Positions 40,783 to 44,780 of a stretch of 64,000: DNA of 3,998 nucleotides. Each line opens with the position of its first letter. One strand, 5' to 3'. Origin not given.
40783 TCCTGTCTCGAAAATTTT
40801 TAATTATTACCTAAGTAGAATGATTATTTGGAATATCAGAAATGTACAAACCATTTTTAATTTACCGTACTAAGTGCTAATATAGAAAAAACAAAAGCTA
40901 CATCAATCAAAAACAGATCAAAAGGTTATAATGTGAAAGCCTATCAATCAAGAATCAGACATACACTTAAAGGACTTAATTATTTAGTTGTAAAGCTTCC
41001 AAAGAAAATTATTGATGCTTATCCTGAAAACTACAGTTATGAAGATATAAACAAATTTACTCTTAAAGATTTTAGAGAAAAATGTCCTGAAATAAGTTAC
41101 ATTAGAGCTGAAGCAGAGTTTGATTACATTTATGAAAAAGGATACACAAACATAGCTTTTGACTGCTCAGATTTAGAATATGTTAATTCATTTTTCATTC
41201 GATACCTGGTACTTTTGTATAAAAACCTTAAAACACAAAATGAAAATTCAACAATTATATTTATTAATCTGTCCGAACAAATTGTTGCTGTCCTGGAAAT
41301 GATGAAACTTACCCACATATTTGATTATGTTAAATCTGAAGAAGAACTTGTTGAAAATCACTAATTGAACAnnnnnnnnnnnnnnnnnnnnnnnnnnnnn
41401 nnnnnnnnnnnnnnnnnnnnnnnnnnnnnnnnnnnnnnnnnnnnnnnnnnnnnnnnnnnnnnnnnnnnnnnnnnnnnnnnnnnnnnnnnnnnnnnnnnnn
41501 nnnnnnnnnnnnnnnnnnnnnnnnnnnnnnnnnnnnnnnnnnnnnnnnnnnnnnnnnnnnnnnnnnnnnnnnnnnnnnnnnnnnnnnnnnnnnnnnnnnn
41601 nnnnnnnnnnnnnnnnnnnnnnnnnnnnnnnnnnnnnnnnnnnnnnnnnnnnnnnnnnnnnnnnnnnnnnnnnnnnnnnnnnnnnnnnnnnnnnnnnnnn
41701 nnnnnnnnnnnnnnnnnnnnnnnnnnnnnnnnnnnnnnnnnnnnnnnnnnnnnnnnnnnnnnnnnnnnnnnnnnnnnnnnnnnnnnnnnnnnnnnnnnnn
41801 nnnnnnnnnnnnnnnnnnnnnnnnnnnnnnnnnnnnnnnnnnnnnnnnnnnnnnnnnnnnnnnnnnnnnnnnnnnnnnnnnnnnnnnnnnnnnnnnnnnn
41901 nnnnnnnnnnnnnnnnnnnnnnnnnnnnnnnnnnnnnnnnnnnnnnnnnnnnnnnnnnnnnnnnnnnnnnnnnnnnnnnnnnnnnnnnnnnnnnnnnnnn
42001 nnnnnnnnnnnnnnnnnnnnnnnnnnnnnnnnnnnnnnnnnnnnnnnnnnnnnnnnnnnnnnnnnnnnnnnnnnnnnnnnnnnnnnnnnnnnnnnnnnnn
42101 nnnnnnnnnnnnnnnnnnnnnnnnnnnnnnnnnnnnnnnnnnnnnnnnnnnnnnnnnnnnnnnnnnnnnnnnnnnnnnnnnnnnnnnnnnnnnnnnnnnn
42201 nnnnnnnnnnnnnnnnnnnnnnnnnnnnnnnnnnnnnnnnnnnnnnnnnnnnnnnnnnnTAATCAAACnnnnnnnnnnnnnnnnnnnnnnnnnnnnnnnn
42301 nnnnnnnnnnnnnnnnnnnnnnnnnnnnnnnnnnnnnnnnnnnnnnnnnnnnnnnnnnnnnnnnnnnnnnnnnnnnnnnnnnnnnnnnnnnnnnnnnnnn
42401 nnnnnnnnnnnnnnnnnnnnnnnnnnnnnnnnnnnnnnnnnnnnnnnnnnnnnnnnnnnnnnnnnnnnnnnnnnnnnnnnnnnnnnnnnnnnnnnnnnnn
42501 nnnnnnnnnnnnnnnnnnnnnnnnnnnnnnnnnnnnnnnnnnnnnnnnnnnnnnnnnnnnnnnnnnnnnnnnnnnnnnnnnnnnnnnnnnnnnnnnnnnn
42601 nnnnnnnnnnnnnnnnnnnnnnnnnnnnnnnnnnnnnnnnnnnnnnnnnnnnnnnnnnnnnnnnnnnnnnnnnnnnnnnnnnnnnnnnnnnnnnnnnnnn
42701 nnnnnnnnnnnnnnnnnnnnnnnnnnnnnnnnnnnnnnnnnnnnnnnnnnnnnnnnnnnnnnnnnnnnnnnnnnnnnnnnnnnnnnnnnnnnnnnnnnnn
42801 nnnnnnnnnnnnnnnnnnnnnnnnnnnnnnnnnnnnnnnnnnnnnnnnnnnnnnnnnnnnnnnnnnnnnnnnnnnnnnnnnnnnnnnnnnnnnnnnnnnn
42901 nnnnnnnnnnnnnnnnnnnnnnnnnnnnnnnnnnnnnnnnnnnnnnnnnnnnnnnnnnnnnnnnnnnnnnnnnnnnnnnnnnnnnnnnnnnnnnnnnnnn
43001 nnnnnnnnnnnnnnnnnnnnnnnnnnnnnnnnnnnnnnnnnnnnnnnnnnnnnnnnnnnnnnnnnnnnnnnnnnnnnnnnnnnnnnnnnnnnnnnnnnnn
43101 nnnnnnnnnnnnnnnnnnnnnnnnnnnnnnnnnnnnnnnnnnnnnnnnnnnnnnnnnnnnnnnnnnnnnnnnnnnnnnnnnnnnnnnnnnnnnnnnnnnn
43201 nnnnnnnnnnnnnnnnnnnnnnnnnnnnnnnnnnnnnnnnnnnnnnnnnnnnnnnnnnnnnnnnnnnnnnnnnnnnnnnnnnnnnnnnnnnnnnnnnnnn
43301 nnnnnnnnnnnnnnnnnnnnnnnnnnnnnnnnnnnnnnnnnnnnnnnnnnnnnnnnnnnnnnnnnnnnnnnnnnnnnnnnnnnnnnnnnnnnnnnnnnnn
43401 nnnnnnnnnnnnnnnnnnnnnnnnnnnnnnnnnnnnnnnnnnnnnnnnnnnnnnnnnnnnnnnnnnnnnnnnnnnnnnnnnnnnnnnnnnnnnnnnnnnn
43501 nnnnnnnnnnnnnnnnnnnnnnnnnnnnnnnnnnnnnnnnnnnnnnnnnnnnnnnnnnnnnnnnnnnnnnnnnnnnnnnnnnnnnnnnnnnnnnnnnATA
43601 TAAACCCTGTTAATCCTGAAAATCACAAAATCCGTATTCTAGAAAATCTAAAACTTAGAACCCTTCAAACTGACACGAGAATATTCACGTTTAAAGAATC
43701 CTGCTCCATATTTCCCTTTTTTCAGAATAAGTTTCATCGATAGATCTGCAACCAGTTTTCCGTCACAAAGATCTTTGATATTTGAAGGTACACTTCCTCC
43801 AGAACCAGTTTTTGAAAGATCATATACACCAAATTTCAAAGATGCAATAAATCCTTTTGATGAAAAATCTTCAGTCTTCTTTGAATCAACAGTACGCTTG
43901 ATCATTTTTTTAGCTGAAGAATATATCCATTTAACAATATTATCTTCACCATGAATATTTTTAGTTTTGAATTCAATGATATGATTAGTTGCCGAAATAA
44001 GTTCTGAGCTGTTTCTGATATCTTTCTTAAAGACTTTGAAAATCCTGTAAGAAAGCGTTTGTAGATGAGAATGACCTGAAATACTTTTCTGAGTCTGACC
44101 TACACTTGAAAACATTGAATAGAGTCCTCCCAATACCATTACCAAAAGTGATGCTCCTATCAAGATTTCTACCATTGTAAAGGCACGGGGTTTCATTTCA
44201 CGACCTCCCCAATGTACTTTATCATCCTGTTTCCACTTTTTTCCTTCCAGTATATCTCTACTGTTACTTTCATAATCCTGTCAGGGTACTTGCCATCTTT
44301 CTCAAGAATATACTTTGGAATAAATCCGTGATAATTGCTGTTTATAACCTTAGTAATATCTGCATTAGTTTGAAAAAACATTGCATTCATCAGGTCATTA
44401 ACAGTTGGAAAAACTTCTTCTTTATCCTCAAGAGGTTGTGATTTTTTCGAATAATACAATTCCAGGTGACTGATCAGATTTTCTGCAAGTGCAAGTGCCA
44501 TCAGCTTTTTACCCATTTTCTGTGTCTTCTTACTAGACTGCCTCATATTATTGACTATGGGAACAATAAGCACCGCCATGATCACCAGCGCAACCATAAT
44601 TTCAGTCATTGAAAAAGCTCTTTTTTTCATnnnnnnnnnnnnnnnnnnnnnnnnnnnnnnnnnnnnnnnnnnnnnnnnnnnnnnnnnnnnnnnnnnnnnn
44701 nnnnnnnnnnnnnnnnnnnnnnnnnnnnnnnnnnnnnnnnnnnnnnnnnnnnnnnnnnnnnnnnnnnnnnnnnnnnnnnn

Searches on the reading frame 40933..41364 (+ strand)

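Call 9: search_protein_families(library=pfam, proteins=[window:40933-41364:+], max_evalue=0.001)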
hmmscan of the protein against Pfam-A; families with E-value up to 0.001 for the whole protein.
window:40933-41364:+ (143 aa): 1 family
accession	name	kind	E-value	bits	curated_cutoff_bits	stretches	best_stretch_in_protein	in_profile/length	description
PF01740.26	STAS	-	6.3e-06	26.4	22.6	1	61-137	39-104/106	STAS domain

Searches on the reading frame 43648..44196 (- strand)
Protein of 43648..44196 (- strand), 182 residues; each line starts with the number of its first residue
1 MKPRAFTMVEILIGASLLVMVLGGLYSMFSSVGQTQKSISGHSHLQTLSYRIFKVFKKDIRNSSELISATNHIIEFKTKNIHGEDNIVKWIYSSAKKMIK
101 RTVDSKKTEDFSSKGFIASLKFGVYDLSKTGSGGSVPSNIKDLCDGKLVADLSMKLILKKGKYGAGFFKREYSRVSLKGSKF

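Call 9: search_protein_families(library=pfam, proteins=[window:43648-44196:-], max_evalue=0.001)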
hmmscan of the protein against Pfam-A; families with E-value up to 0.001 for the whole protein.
window:43648-44196:- (182 aa): 0 families

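Call 27: search_protein_families(library=ncbifam, proteins=[window:43648-44196:-], max_evalue=0.01)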
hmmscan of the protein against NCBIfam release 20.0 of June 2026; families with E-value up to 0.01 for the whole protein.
window:43648-44196:- (182 aa): 1 family
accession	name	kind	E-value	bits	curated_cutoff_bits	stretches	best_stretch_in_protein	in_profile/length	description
NF041002.1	pilin_ComGF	equivalog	5.9e-06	26.6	80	1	4-106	2-99/139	competence type IV pilus minor pilin ComGF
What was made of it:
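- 43648..44196 (-): 182-aa prepilin-type protein (KPRA|FTMVE), weakly ComGF-like. It overlaps the preceding gene by 4 nt. ComGF at 26.6 bits, below the cut-off (call 27).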

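Call 89: search_protein_families(library=pfam, proteins=[window:43648-44196:-], max_evalue=5)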
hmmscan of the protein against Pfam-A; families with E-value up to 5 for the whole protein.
window:43648-44196:- (182 aa): 2 families
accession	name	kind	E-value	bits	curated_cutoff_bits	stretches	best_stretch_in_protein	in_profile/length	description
PF07963.17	N_methyl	-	0.0028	17.6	21.2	1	3-26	4-27/27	Prokaryotic N-terminal methylation motif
PF04495.20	GRASP55_65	-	0.16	12.7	27.7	1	43-108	38-103/138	GRASP55/65 PDZ-like domain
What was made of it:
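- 43648..44196 (-): N_methyl at 17.6 bits, below the cut-off (call 89).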

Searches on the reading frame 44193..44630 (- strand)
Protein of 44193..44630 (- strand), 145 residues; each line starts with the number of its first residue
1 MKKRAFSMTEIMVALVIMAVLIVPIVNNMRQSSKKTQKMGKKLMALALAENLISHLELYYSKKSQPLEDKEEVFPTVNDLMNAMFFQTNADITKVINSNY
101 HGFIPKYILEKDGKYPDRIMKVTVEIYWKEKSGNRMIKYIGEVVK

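Call 9: search_protein_families(library=pfam, proteins=[window:44193-44630:-], max_evalue=0.001)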
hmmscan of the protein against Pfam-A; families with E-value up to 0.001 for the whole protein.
window:44193-44630:- (145 aa): 1 family
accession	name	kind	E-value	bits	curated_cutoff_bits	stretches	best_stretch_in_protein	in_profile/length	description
PF07963.17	N_methyl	-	1.1e-05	25.2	21.2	1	2-24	3-25/27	Prokaryotic N-terminal methylation motif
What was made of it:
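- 44193..44630 (-): 145-aa prepilin-type protein (KKRA|FSMTE), GspI/ComGE-like. It is translationally coupled to the 705-aa gene. Pfam N_methyl at 25.2 bits (cut-off 21.2) (call 9).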

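Call 27: search_protein_families(library=ncbifam, proteins=[window:44193-44630:-], max_evalue=0.01)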
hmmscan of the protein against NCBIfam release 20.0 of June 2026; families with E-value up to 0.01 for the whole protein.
window:44193-44630:- (145 aa): 4 families
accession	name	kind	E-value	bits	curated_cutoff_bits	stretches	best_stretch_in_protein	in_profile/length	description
NF041013.1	T4P_ComGE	equivalog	6.9e-07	29.3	49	1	2-59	2-59/83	competence type IV pilus minor pilin ComGE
TIGR01707.1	gspI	equivalog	5.7e-06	26.8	44.35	1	6-71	2-68/101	type II secretion system minor pseudopilin GspI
TIGR02532.1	IV_pilin_GFxxxE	domain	0.00015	21.4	16.3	1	3-22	1-20/24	prepilin-type N-terminal cleavage/methylation domain-containing protein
NF040999.1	pilin_ComGC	equivalog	0.00057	20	75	1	4-45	2-43/84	competence type IV pilus major pilin ComGC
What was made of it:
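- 44193..44630 (-): GspI at 26.8 bits and ComGE at 29.3 bits, both below their cut-offs (call 27).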
